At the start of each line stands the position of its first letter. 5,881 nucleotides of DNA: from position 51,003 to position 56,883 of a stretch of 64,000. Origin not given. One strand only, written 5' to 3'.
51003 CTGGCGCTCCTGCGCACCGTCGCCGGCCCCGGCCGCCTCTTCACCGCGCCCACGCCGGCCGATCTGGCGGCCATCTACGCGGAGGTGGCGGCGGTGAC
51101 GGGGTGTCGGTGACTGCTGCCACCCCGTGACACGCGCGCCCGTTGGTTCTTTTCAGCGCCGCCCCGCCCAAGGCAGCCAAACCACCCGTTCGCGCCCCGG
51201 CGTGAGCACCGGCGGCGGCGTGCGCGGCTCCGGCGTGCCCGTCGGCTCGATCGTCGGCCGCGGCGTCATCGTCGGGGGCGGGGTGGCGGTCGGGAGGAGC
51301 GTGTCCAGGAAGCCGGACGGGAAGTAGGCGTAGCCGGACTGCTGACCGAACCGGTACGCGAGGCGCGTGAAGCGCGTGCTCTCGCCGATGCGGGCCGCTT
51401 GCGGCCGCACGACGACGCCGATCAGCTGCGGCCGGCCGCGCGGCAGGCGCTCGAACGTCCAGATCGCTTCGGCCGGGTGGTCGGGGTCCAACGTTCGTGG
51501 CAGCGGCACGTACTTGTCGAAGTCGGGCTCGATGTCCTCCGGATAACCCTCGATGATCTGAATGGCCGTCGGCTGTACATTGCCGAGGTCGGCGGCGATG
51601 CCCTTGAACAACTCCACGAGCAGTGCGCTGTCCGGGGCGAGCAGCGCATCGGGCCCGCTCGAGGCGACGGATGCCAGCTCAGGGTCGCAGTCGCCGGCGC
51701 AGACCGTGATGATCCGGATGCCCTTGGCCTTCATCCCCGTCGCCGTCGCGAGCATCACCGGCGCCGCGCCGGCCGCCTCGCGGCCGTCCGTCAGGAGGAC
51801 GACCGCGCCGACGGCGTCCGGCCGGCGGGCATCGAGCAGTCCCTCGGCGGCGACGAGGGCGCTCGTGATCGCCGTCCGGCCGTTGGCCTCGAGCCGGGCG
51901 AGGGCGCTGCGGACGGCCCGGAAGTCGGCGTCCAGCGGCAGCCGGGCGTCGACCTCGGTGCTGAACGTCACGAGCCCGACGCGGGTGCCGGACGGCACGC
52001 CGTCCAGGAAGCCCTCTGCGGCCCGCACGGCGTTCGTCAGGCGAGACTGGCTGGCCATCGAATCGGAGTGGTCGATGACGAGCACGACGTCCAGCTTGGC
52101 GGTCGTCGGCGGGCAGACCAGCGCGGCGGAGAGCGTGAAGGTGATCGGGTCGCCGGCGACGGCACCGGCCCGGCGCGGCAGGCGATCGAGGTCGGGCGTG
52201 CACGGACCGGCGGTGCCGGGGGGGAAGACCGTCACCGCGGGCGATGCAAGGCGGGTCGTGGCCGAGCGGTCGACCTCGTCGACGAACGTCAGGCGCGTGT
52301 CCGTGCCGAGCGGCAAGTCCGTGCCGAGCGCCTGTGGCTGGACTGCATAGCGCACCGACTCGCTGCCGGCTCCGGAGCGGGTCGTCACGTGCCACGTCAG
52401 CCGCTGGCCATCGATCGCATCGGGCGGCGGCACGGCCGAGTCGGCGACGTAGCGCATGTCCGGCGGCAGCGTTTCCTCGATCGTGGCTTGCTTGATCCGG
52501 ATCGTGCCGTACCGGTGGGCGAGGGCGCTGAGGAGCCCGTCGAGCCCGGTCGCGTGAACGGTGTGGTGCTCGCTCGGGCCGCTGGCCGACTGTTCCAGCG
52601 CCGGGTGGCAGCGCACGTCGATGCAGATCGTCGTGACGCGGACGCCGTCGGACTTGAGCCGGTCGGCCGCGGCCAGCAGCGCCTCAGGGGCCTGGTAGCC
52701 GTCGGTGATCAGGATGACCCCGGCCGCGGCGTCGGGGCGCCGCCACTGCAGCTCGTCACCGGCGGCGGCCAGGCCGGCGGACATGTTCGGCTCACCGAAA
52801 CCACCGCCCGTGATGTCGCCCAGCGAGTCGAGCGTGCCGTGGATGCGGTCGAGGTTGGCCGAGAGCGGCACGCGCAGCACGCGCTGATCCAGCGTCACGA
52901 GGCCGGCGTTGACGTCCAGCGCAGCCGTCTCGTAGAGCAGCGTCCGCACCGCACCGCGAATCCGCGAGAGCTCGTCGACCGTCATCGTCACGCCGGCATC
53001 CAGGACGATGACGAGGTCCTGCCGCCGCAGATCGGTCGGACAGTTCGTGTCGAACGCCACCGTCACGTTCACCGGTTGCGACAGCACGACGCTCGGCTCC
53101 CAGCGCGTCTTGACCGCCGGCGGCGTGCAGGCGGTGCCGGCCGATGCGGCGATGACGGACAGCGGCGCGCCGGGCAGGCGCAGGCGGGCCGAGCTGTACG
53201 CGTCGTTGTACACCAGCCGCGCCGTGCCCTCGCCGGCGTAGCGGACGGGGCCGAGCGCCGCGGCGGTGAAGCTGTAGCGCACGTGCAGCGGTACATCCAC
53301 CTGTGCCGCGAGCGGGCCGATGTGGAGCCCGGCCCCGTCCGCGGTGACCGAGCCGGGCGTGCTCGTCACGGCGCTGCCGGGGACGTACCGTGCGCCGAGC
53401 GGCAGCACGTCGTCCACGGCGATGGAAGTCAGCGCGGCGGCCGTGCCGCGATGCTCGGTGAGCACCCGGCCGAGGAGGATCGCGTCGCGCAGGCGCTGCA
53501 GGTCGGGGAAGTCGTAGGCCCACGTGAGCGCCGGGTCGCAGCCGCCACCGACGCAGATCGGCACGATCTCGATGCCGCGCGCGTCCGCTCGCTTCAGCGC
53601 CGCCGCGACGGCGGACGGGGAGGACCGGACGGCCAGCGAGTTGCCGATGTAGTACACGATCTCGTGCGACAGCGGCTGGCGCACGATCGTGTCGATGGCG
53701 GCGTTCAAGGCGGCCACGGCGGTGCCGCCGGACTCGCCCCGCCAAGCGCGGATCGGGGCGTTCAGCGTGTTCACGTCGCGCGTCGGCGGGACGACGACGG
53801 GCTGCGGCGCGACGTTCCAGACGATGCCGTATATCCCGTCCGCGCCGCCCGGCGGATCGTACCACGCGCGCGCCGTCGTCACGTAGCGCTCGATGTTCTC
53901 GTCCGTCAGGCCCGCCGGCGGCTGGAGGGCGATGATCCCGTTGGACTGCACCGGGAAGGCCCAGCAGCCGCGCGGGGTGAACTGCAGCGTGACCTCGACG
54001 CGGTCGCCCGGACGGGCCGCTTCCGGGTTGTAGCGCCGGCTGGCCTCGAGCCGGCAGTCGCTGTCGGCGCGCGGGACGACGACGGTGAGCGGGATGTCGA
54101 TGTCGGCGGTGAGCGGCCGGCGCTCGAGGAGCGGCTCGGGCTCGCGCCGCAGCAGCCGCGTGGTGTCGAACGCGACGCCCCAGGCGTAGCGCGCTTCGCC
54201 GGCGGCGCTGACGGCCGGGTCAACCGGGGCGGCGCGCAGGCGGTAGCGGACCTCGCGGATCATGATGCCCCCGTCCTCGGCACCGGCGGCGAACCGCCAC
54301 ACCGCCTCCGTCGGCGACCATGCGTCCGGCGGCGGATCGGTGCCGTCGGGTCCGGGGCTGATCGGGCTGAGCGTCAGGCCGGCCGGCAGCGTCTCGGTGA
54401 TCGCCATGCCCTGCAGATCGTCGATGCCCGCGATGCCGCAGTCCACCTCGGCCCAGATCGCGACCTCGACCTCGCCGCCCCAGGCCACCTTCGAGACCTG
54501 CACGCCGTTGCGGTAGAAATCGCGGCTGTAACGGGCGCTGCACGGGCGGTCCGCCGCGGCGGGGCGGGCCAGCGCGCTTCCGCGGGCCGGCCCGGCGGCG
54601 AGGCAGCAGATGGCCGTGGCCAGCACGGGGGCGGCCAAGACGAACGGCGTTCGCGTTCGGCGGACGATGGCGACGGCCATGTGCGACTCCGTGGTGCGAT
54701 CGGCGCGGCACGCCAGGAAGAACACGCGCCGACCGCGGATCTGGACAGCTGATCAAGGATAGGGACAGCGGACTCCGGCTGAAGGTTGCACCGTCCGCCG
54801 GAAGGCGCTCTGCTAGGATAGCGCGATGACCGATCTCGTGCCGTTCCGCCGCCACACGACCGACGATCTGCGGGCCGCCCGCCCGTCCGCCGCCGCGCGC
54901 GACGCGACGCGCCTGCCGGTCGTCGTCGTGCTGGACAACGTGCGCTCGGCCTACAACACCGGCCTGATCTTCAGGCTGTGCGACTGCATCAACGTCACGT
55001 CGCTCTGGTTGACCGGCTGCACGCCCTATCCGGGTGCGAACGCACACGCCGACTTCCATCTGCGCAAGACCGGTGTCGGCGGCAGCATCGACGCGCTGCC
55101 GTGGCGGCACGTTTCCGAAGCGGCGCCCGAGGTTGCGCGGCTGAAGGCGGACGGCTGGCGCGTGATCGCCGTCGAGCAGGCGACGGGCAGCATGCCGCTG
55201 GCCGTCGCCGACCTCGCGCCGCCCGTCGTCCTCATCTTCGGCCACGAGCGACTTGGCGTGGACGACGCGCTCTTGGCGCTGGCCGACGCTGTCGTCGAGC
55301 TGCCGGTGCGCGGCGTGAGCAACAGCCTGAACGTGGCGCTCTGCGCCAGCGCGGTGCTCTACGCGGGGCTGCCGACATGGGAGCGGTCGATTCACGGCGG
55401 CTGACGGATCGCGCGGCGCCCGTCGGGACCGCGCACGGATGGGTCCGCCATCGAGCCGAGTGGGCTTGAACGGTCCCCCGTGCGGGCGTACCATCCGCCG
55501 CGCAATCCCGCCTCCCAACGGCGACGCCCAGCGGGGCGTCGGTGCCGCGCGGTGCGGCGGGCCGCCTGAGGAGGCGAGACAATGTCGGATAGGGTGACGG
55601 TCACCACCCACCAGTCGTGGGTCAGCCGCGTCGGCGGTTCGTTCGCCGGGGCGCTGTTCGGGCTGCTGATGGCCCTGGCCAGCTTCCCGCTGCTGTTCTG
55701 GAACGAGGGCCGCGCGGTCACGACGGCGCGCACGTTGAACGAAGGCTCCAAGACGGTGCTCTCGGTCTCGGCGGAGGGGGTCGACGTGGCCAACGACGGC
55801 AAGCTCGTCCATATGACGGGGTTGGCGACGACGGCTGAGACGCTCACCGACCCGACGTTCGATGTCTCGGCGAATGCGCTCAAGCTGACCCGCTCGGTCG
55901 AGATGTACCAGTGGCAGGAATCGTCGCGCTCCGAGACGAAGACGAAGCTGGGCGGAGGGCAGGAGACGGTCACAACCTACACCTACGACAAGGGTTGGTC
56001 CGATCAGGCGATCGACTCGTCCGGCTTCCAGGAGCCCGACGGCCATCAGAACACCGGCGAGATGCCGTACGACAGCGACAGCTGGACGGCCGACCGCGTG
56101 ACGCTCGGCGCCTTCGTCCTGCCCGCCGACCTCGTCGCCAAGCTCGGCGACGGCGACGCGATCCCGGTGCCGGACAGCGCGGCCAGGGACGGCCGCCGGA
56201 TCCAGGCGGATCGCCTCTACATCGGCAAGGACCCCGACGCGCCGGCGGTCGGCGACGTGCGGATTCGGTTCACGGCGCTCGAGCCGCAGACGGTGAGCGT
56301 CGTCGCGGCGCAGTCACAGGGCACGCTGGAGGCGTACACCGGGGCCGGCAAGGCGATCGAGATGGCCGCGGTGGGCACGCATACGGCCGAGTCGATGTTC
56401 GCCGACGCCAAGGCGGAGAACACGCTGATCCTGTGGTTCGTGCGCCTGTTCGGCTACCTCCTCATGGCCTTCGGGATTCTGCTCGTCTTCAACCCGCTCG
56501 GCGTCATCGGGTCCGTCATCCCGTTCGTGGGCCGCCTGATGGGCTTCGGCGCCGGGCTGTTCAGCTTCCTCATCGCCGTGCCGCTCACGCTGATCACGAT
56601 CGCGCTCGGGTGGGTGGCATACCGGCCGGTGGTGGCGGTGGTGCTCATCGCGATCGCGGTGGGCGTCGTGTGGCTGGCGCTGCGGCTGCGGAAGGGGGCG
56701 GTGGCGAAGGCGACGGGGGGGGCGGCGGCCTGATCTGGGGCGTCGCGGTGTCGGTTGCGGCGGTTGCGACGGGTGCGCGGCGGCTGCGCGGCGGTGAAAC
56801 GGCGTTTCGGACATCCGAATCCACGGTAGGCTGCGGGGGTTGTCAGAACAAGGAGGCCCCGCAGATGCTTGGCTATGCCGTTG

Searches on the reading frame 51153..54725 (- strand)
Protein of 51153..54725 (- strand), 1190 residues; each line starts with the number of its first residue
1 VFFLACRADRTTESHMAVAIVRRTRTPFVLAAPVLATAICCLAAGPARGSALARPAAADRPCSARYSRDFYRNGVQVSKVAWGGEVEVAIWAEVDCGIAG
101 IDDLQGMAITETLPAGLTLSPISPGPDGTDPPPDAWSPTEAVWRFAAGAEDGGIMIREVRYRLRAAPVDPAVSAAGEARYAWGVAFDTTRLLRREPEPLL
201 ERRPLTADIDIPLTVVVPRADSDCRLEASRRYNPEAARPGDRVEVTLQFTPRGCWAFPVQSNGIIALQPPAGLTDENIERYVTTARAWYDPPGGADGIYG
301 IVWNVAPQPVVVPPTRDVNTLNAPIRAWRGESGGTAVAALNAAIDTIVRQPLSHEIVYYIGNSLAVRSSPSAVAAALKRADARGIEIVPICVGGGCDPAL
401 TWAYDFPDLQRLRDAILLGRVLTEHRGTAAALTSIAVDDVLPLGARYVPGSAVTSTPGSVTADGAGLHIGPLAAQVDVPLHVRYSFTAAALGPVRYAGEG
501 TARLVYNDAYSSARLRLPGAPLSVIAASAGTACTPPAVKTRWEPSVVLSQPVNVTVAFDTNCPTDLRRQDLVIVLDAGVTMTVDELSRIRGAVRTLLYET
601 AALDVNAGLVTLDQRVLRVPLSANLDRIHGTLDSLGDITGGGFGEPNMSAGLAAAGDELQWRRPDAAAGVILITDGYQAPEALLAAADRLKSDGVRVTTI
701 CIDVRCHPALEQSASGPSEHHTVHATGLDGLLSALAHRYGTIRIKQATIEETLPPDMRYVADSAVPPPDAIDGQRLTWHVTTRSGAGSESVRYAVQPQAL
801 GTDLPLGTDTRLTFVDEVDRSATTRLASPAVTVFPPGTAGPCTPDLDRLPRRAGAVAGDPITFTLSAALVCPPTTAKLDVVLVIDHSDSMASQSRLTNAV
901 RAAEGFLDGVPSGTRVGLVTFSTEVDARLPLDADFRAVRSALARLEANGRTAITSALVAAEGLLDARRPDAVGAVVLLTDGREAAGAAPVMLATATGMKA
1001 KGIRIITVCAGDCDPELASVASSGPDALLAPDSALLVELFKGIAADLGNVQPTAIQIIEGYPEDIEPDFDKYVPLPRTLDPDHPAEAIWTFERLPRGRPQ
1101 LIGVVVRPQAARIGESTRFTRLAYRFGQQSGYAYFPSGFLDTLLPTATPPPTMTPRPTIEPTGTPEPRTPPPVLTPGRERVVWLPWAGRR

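Call 15: search_protein_families(library=pfam, proteins=[window:51153-54725:-], max_evalue=0.001)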
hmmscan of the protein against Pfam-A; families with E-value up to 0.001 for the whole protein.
window:51153-54725:- (1190 aa): 3 families
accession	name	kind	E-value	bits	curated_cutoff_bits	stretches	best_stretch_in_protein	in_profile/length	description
PF13519.12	VWA_2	-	4.6e-25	88.8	27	2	880-981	1-106/107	von Willebrand factor type A domain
PF00092.34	VWA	-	1.4e-24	87.7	23.8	2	879-1021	1-151/174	von Willebrand factor type A domain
PF05762.20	VWA_CoxE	-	6.6e-10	39.2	26.4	1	874-1011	53-188/222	VWA domain containing CoxE-like protein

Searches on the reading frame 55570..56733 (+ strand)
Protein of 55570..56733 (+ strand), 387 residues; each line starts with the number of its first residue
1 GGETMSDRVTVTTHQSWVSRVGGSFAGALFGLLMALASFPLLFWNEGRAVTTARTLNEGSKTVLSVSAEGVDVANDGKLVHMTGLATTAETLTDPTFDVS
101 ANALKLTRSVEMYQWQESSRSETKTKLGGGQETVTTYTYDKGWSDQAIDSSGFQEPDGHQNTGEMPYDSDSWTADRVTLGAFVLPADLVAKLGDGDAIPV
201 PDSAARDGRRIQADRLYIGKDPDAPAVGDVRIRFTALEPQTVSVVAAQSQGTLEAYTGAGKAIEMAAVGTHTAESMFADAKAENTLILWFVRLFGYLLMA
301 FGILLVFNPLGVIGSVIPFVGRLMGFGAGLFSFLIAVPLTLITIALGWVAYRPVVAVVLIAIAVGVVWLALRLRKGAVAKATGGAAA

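Call 15: search_protein_families(library=pfam, proteins=[window:55570-56733:+], max_evalue=0.001)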
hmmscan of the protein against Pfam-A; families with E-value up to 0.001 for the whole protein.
window:55570-56733:+ (387 aa): 1 family
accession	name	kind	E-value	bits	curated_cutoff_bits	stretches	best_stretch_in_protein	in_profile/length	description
PF07787.17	TMEM43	-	1.4e-78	264.1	23.3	1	112-353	1-250/250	Transmembrane protein 43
